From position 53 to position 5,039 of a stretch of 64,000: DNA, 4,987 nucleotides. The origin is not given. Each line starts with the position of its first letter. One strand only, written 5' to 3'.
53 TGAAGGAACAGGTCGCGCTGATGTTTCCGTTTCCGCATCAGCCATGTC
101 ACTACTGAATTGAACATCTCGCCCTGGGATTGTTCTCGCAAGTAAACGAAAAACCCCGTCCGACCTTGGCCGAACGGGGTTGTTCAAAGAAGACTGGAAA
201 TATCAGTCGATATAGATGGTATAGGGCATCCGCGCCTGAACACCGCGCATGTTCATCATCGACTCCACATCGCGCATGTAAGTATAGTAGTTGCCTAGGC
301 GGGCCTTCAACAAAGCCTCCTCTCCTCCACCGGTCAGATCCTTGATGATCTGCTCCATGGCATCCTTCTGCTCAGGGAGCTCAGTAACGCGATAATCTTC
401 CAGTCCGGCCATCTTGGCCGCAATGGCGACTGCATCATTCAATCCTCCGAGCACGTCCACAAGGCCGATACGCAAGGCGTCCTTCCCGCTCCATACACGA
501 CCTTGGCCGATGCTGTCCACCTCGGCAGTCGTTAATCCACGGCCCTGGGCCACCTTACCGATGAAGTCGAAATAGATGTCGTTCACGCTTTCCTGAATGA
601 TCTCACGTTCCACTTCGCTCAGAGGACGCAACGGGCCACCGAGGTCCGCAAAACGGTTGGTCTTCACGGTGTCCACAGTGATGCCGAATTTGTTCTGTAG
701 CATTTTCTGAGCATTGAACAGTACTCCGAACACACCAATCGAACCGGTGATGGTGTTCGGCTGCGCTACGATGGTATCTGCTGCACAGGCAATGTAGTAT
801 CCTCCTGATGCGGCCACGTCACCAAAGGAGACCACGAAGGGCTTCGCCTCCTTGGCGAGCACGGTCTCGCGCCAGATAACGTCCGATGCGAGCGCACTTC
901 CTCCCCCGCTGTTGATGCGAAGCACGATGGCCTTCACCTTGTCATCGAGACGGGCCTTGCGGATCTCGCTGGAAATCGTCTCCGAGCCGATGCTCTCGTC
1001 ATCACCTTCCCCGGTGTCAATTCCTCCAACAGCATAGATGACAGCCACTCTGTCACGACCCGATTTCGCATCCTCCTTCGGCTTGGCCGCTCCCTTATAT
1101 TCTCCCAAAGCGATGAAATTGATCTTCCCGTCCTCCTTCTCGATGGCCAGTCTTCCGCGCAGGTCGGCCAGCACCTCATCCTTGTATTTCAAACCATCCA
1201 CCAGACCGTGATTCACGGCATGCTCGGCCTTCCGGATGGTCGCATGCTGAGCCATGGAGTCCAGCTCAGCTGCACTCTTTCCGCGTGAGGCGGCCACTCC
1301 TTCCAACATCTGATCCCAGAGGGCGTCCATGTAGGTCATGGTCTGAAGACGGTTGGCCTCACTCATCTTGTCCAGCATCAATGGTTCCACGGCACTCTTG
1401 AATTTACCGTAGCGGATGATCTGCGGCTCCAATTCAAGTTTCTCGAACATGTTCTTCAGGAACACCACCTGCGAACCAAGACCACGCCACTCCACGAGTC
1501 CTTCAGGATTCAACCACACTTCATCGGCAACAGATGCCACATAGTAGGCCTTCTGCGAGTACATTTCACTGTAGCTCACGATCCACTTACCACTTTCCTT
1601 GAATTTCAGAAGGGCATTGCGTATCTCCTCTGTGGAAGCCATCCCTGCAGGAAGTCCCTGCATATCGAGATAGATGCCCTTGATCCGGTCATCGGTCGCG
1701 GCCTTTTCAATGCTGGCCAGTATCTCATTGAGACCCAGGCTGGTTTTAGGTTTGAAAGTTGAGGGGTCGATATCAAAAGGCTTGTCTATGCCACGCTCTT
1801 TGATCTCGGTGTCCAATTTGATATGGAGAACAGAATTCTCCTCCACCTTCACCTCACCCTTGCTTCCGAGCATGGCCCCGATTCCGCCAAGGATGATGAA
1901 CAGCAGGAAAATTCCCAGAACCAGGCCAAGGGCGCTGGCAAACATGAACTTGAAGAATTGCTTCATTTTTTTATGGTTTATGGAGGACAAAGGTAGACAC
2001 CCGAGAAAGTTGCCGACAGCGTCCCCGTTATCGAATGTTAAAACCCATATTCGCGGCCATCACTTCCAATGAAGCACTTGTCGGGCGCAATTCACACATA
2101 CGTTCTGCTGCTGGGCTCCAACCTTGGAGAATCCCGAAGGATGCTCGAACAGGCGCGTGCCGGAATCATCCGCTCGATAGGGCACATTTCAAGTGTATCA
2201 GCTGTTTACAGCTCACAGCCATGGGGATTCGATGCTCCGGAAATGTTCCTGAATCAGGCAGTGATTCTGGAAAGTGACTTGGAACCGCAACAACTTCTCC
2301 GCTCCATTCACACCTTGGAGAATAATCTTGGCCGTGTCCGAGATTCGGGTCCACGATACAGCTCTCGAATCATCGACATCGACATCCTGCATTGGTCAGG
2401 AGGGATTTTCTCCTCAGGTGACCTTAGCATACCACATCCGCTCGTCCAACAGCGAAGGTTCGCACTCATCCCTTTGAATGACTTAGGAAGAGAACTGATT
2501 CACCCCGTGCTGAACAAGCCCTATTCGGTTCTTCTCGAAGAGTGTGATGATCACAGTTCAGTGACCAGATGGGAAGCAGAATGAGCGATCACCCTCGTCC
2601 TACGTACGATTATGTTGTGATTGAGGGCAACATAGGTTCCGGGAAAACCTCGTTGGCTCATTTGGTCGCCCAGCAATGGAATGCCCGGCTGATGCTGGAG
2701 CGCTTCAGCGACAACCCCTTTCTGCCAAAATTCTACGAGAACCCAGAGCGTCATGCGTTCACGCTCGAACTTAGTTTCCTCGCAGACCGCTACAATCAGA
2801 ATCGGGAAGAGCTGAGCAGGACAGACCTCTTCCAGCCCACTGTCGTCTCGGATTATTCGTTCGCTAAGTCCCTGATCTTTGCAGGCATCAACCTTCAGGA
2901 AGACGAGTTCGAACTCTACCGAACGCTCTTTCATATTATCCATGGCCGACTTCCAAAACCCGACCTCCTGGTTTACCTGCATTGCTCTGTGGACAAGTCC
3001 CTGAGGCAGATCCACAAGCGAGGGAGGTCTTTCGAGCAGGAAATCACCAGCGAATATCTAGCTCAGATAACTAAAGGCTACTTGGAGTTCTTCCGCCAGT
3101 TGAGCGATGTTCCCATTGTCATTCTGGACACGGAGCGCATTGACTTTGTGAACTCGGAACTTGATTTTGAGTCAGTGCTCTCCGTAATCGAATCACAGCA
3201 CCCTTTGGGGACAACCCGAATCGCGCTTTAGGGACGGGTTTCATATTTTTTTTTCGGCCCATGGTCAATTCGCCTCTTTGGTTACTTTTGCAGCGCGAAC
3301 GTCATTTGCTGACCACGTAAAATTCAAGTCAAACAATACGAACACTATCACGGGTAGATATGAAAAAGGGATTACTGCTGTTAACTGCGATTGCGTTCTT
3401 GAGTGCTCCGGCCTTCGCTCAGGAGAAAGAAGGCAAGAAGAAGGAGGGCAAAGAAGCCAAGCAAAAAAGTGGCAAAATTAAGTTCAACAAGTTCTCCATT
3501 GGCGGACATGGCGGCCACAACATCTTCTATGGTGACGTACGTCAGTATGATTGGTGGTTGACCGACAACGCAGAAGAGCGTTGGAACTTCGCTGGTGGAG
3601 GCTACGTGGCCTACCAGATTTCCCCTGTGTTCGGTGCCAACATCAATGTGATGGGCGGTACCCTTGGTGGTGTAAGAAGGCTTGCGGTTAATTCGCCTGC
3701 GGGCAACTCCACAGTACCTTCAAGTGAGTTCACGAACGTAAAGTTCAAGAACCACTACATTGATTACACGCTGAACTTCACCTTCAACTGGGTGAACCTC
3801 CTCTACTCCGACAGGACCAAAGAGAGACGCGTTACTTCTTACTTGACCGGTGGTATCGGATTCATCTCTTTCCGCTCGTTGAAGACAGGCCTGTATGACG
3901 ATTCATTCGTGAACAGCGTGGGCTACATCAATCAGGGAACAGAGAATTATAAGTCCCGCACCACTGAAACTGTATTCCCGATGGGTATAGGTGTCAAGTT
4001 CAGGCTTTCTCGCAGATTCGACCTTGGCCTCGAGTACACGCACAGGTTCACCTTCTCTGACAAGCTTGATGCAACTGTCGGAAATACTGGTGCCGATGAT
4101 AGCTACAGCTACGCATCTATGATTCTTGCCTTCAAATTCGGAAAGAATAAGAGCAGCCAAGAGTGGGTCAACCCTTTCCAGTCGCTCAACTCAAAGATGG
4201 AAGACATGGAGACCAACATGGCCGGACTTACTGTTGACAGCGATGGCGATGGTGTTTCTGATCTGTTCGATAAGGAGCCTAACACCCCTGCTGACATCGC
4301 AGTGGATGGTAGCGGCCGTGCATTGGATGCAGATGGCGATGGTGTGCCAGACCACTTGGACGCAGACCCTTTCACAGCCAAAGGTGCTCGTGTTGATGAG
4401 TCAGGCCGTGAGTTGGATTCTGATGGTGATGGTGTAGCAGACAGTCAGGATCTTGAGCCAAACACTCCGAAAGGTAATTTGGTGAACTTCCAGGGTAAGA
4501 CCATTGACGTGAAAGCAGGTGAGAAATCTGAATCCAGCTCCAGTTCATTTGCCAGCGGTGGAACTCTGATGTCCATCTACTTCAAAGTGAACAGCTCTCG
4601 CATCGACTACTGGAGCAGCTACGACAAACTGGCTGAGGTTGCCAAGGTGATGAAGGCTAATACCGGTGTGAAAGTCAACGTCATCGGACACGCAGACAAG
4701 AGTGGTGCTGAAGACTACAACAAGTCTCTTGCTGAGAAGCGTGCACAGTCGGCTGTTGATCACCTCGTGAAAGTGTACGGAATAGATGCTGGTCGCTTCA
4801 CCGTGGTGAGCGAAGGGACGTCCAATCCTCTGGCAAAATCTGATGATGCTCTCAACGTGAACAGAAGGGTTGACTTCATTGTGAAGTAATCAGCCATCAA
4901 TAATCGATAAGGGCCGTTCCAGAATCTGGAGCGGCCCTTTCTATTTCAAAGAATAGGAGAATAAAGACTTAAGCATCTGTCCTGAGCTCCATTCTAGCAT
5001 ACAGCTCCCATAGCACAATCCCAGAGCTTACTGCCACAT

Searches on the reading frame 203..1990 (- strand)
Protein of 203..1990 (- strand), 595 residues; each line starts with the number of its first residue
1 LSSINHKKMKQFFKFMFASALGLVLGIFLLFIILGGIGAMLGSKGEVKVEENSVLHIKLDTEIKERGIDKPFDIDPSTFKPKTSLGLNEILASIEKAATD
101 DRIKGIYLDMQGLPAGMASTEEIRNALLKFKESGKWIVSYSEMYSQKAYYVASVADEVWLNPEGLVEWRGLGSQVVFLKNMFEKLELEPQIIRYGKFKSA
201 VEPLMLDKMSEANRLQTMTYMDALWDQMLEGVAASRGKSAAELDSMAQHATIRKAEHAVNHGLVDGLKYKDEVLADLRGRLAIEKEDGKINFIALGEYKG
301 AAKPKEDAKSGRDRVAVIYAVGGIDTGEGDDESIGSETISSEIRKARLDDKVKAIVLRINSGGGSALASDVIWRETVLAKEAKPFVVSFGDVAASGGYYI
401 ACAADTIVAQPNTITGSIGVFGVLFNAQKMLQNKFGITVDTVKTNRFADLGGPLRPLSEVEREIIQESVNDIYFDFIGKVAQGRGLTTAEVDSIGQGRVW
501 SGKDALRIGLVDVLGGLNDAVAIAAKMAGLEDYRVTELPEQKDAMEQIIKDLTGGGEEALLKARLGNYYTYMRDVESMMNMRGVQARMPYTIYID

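Call 41: search_protein_families(library=pfam, proteins=[window:203-1990:-], max_evalue=0.0001)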
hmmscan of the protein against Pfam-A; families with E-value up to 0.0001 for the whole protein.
window:203-1990:- (595 aa): 3 families
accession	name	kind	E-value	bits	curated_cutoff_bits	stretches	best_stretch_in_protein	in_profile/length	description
PF01343.23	Peptidase_S49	-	1.7e-76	255.9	24.9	2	380-530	4-153/154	Peptidase family S49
PF01972.22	SDH_protease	-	7e-06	25.7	31.3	1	343-418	82-155/286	ClpP-like SDH-type serine proteinase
PF25145.1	NfeD1b_N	-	2.1e-05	24.7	40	0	343-420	23-97/189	NfeD1b, N-terminal domain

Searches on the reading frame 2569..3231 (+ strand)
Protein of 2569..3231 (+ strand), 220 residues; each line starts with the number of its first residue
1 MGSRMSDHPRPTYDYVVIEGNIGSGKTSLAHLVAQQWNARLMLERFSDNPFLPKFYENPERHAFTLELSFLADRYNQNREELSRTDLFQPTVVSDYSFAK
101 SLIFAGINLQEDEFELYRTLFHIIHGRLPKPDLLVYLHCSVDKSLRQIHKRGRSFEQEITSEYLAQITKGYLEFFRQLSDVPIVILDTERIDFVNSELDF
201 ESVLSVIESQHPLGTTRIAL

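Call 41: search_protein_families(library=pfam, proteins=[window:2569-3231:+], max_evalue=0.0001)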
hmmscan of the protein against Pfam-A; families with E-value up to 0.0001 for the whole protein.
window:2569-3231:+ (220 aa): 2 families
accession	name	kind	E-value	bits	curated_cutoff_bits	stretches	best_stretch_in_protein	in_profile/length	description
PF01712.25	dNK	-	5.6e-41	141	27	1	17-207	2-198/203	Deoxynucleoside kinase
PF02223.23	Thymidylate_kin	-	6.8e-09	36.1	27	1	18-189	1-175/185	Thymidylate kinase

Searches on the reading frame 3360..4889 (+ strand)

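Call 41: search_protein_families(library=pfam, proteins=[window:3360-4889:+], max_evalue=0.0001)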
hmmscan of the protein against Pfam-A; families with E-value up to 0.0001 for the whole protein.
window:3360-4889:+ (509 aa): 4 families
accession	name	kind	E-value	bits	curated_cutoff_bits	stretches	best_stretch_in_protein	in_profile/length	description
PF00691.25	OmpA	-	7.6e-17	61.9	27.2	1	407-498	1-92/98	OmpA family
PF19573.5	DUF6089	-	6.3e-11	42.5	23.2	1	112-262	74-219/226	Domain of unknown function (DUF6089)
PF02412.23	TSP_3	-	4.3e-06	26.8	25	0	323-341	15-33/36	Thrombospondin type 3 repeat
PF13505.12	OMP_b-brl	-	4.7e-06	27.3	28.7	1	7-243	2-158/175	Outer membrane protein beta-barrel domain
